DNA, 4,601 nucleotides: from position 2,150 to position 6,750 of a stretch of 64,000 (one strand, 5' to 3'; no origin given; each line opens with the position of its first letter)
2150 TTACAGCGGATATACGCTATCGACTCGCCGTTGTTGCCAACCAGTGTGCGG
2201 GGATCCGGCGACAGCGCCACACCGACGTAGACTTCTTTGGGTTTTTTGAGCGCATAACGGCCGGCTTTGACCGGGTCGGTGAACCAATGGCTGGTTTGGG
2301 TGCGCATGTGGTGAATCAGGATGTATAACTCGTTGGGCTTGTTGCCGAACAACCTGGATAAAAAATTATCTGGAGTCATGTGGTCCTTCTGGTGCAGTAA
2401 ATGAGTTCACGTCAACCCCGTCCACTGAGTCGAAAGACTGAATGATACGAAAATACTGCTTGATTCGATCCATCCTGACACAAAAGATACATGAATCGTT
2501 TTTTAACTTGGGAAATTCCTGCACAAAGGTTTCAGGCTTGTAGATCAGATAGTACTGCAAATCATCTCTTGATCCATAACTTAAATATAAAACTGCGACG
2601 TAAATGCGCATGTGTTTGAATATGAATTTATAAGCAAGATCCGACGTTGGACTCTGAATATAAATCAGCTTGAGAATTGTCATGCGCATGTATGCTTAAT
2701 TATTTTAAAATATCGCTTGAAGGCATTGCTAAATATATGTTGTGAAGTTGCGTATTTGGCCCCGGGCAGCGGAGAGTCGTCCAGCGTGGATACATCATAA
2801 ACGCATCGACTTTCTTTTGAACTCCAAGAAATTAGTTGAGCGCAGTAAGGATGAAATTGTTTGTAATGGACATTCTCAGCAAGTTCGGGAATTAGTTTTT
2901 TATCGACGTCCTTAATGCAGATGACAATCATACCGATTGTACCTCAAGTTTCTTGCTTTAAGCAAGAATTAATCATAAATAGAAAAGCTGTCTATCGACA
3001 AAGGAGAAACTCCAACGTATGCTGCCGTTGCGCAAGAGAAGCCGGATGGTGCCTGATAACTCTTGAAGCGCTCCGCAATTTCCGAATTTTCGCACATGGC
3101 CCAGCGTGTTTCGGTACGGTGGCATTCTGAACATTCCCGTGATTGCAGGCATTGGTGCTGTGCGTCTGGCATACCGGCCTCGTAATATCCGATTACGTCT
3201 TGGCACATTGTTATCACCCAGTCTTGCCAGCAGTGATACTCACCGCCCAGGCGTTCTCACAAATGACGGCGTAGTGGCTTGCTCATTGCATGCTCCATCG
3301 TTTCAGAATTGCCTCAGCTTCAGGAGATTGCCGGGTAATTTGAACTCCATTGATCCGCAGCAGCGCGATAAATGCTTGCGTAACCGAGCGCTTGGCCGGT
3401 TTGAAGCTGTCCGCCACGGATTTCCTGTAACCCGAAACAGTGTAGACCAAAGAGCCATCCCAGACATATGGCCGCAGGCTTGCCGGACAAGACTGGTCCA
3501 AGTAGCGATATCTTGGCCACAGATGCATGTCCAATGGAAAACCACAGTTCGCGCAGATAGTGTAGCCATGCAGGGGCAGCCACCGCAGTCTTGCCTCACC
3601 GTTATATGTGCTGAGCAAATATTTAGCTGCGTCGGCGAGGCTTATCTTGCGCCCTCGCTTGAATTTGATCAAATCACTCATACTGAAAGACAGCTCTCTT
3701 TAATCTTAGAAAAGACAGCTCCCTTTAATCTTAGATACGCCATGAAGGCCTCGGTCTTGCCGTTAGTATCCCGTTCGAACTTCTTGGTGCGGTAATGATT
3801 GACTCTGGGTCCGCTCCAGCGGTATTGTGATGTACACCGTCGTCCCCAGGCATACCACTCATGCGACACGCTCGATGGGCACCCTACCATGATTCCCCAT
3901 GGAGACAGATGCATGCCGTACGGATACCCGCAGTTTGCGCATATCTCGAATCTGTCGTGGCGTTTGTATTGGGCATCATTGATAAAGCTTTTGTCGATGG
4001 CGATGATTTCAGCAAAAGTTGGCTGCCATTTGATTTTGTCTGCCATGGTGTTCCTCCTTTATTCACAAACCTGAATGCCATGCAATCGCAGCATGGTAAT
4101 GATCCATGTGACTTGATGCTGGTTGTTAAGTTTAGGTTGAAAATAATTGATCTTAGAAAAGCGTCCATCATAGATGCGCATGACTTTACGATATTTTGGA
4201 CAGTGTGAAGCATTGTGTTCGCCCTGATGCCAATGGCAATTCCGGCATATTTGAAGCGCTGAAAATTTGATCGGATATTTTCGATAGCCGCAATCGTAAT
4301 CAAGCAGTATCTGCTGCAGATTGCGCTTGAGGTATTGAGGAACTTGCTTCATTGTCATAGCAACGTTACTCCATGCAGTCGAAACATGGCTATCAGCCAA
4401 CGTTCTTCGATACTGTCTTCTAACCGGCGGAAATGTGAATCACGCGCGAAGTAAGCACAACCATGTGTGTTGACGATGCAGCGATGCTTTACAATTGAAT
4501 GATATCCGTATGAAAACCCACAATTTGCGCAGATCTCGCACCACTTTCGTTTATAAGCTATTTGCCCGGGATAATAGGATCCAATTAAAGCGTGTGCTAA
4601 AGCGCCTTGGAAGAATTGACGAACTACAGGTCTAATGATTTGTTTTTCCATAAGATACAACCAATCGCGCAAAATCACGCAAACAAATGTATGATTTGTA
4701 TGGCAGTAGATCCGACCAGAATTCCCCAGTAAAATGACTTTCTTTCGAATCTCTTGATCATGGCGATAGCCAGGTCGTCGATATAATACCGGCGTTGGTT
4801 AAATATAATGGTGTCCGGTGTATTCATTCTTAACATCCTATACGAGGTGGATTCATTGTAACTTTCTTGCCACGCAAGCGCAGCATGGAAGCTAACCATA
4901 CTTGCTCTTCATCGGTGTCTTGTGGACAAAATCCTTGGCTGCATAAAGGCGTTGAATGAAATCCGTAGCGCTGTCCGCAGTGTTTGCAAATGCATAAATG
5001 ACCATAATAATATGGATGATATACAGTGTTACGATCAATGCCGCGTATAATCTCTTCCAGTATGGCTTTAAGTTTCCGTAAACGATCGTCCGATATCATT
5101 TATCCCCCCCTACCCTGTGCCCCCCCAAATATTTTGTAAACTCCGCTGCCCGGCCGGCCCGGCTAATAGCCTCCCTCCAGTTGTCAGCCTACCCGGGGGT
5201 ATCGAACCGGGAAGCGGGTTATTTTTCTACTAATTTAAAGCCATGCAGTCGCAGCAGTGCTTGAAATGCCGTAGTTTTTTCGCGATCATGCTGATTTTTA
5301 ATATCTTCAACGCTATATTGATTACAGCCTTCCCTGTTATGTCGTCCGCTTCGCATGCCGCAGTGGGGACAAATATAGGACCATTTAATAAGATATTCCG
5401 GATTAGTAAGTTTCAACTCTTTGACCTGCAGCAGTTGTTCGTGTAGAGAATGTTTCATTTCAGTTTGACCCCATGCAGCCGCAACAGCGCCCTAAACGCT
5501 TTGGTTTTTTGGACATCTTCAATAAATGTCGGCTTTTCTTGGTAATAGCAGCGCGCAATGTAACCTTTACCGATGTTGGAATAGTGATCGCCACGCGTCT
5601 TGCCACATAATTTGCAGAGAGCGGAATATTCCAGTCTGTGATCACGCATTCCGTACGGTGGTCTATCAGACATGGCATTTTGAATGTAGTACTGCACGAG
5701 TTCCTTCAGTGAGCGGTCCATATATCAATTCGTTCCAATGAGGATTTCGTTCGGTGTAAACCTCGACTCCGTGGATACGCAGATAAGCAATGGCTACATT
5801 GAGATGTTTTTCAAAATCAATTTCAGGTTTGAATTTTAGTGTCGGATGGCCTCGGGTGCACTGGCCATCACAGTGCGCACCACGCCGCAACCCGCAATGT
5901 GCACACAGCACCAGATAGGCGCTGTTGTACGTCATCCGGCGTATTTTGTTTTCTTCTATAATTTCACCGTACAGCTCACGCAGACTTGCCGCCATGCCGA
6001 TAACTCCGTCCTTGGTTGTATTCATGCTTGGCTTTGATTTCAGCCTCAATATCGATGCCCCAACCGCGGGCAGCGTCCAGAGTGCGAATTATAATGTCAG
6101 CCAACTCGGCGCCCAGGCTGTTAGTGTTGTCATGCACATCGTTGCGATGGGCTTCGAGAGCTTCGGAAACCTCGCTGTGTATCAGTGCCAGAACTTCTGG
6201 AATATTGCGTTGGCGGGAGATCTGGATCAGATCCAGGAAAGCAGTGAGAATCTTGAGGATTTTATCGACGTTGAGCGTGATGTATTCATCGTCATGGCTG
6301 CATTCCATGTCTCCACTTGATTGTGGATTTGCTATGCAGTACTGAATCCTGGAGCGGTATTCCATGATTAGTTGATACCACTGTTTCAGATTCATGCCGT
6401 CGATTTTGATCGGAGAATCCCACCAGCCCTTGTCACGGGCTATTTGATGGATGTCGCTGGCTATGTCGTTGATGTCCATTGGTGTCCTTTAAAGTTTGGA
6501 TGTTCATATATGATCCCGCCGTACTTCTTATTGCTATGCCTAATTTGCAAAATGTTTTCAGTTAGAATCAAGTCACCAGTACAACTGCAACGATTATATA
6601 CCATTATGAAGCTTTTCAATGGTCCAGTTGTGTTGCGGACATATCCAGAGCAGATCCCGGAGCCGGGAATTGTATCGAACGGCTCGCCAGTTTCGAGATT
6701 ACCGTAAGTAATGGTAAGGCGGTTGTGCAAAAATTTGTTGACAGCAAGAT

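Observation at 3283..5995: Tandem array of eight divergent CCHC zinc-finger proteins with a shared LRLHG C-terminal helix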

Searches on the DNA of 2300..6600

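Call 106: search_rna_families(source=window, start=2300, end=6600, threshold=gathering)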
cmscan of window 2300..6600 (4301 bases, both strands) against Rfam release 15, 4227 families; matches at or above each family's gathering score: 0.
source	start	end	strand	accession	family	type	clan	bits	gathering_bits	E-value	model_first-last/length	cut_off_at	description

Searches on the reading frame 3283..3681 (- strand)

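Call 3: search_protein_families(library=pfam, proteins=[window:3283-3681:-], max_evalue=10)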
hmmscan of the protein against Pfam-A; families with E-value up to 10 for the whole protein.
window:3283-3681:- (132 aa): 0 families

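Call 4: search_protein_families(library=phrogs, proteins=[window:3283-3681:-], max_evalue=1)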
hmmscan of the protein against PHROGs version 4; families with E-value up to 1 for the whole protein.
window:3283-3681:- (132 aa): 1 family
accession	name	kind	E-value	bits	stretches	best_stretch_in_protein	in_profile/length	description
phrog_2503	-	unknown function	0.3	11.7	1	5-30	25-50/65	-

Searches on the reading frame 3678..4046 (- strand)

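Call 3: search_protein_families(library=pfam, proteins=[window:3678-4046:-], max_evalue=10)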
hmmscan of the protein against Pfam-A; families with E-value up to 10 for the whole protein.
window:3678-4046:- (122 aa): 2 families
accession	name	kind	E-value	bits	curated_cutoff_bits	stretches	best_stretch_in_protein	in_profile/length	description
PF03811.18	Zn_ribbon_InsA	-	0.12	12.6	26.1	1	53-76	5-28/35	InsA N-terminal domain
PF12171.14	zf-C2H2_jaz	-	0.27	11.9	22.6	1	18-30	8-20/27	Zinc-finger double-stranded RNA-binding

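Call 4: search_protein_families(library=phrogs, proteins=[window:3678-4046:-], max_evalue=1)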
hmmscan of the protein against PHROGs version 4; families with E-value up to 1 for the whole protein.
window:3678-4046:- (122 aa): 1 family
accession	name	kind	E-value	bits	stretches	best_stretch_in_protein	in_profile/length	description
phrog_26251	-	unknown function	0.013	16.6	1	51-75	6-30/61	-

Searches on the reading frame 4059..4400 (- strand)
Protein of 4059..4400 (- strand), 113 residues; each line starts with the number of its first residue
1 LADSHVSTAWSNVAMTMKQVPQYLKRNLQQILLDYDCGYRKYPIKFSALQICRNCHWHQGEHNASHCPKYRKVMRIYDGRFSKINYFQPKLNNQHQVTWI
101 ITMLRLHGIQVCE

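Call 3: search_protein_families(library=pfam, proteins=[window:4059-4400:-], max_evalue=10)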
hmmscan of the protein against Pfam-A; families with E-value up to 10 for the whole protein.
window:4059-4400:- (113 aa): 0 families

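Call 4: search_protein_families(library=phrogs, proteins=[window:4059-4400:-], max_evalue=1)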
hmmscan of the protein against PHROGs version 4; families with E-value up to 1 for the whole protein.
window:4059-4400:- (113 aa): 1 family
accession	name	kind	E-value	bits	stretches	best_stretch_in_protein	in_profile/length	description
phrog_3994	-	unknown function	0.12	13.6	1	51-95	58-96/142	-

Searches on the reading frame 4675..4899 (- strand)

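Call 3: search_protein_families(library=pfam, proteins=[window:4675-4899:-], max_evalue=10)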
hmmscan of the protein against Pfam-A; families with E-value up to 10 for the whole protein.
window:4675-4899:- (74 aa): 1 family
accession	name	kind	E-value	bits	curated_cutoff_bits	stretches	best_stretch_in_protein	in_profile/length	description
PF22658.2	YycE-like_N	-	0.11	12.8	27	1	28-66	6-44/52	YycE-like N-terminal domain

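Call 4: search_protein_families(library=phrogs, proteins=[window:4675-4899:-], max_evalue=1)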
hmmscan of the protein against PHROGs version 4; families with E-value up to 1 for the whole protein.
window:4675-4899:- (74 aa): 1 family
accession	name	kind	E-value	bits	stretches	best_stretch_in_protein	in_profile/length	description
phrog_10360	-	unknown function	0.24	12.2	1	30-51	31-52/55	-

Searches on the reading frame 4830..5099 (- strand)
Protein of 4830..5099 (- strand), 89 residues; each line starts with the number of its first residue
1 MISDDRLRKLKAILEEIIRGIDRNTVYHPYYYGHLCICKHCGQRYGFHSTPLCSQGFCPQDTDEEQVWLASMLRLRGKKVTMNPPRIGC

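Call 3: search_protein_families(library=pfam, proteins=[window:4830-5099:-], max_evalue=10)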
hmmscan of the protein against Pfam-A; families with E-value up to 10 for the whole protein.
window:4830-5099:- (89 aa): 3 families
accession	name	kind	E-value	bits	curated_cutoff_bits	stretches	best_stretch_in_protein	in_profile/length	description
PF14447.12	Prok-RING_4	-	0.025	14.9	27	1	33-55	17-38/46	Prokaryotic RING finger family 4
PF13920.12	zf-C3HC4_3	-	0.039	14.2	27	1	33-55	21-44/49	Zinc finger, C3HC4 type (RING finger)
PF24740.1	DUF7691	-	0.13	12.7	27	1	9-58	55-104/204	Domain of unknown function (DUF7691)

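Call 4: search_protein_families(library=phrogs, proteins=[window:4830-5099:-], max_evalue=1)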
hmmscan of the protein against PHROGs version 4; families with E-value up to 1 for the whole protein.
window:4830-5099:- (89 aa): 5 families
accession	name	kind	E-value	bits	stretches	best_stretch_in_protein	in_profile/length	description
phrog_35049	-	unknown function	0.046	14.7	1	37-75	13-47/56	-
phrog_14303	-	unknown function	0.057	14.9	1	37-59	26-47/50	-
phrog_95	-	integration and excision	0.083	12.4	1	2-49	343-390/651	integrase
phrog_28365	-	unknown function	0.11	13.5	1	20-68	32-80/146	-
phrog_12196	-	unknown function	0.33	11.4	1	30-76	45-94/297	-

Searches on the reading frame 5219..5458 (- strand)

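Call 3: search_protein_families(library=pfam, proteins=[window:5219-5458:-], max_evalue=10)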
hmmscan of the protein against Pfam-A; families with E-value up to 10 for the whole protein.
window:5219-5458:- (79 aa): 2 families
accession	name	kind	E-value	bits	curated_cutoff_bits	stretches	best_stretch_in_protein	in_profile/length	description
PF17283.8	Zn_ribbon_SprT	-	0.0028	18.1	28.1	1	25-40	2-17/38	SprT-like zinc ribbon domain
PF23168.2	CUL7_CUL9_N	-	0.08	13.4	27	1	6-35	17-46/89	CUL7/CUL9, N-terminal beta-barrel domain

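Call 4: search_protein_families(library=phrogs, proteins=[window:5219-5458:-], max_evalue=1)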
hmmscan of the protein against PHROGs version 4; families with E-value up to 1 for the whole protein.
window:5219-5458:- (79 aa): 7 families
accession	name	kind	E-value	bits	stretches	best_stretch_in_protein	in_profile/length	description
phrog_18299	-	head and packaging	0.063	13.5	1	27-75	186-234/257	head maturation protease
phrog_35677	-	unknown function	0.081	14.2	0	3-27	2-24/54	-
phrog_6422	-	moron, auxiliary metabolic gene and host takeover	0.09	14.2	1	28-74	31-77/120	Lar-like restriction alleviation protein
phrog_38225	-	unknown function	0.1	13.2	1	29-45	17-31/36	-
phrog_6455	-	unknown function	0.13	13.5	1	12-56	8-56/101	-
phrog_17317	-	unknown function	0.18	12.6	1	29-38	22-31/31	-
phrog_6504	-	unknown function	0.25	12.6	1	25-37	5-17/61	-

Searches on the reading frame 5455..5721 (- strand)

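Call 3: search_protein_families(library=pfam, proteins=[window:5455-5721:-], max_evalue=10)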
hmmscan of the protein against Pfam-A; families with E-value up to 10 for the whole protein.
window:5455-5721:- (88 aa): 1 family
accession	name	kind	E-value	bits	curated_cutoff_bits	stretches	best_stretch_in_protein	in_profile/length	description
PF09484.15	Cas_TM1802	-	0.09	12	25.1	1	29-77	191-239/602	CRISPR-associated protein TM1802 (cas_TM1802)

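Call 4: search_protein_families(library=phrogs, proteins=[window:5455-5721:-], max_evalue=1)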
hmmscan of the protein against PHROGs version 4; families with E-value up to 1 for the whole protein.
window:5455-5721:- (88 aa): 2 families
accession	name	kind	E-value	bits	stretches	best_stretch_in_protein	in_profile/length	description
phrog_12168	-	unknown function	0.16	13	1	34-63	22-49/85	-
phrog_19237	-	moron, auxiliary metabolic gene and host takeover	0.22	12.8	1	15-61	38-84/98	membrane protein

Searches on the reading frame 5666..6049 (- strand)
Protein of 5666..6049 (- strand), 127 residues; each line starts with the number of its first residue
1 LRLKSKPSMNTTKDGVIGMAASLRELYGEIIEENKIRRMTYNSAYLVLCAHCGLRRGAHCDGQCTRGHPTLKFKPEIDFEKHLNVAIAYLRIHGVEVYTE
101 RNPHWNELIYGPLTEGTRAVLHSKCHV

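Call 3: search_protein_families(library=pfam, proteins=[window:5666-6049:-], max_evalue=10)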
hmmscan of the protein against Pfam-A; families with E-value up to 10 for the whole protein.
window:5666-6049:- (127 aa): 0 families

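Call 4: search_protein_families(library=phrogs, proteins=[window:5666-6049:-], max_evalue=1)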
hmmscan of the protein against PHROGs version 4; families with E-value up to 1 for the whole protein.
window:5666-6049:- (127 aa): 1 family
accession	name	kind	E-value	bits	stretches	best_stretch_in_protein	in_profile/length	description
phrog_5584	-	unknown function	0.24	12.7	1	44-61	30-47/60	-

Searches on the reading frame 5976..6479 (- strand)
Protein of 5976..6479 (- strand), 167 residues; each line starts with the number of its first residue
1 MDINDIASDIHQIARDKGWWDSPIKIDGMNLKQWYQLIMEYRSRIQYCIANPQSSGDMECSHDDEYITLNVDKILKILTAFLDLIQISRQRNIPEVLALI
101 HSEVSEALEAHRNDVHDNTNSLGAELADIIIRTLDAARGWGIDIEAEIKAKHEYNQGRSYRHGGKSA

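Call 22: search_protein_families(library=pfam, proteins=[window:5976-6479:-], max_evalue=0.01)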
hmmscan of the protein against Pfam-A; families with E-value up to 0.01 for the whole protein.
window:5976-6479:- (167 aa): 0 families

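Call 23: search_protein_families(library=phrogs, proteins=[window:5976-6479:-], max_evalue=0.001)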
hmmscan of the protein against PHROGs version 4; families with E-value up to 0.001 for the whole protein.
window:5976-6479:- (167 aa): 4 families
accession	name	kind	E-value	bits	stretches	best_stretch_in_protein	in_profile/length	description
phrog_3301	-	other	2.9e-27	96.6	1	2-165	49-167/169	pyrophosphatase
phrog_5658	-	other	8.4e-20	72.4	1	89-158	332-405/421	pyrophosphatase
phrog_9236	-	other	2.8e-10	41.3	0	140-165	165-190/191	pyrophosphatase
phrog_6945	-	unknown function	9.4e-06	26.3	1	90-159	182-255/270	-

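Call 41: find_related_loci(query=window:5976-6479:-, collection=viral_contigs, flank=10000)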
Query window:5976-6479:- (167 aa) in viral_contigs; peptide patterns used: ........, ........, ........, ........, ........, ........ (x = any residue, [..] = any of these).
8 stretches matched a pattern; 5 encode a relative of the query (tblastn E <= 1e-3); 5 distinct loci.
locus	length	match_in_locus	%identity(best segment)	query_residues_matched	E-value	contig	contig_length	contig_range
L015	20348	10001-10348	30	3-165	6e-15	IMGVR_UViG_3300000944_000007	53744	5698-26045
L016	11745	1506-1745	44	91-165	3e-14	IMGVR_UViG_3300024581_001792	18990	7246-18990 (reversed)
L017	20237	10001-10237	46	92-165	3e-12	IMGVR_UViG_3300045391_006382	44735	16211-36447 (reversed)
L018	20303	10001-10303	42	3-165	4e-10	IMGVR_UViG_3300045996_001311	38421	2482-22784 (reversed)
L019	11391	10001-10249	43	89-166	1e-13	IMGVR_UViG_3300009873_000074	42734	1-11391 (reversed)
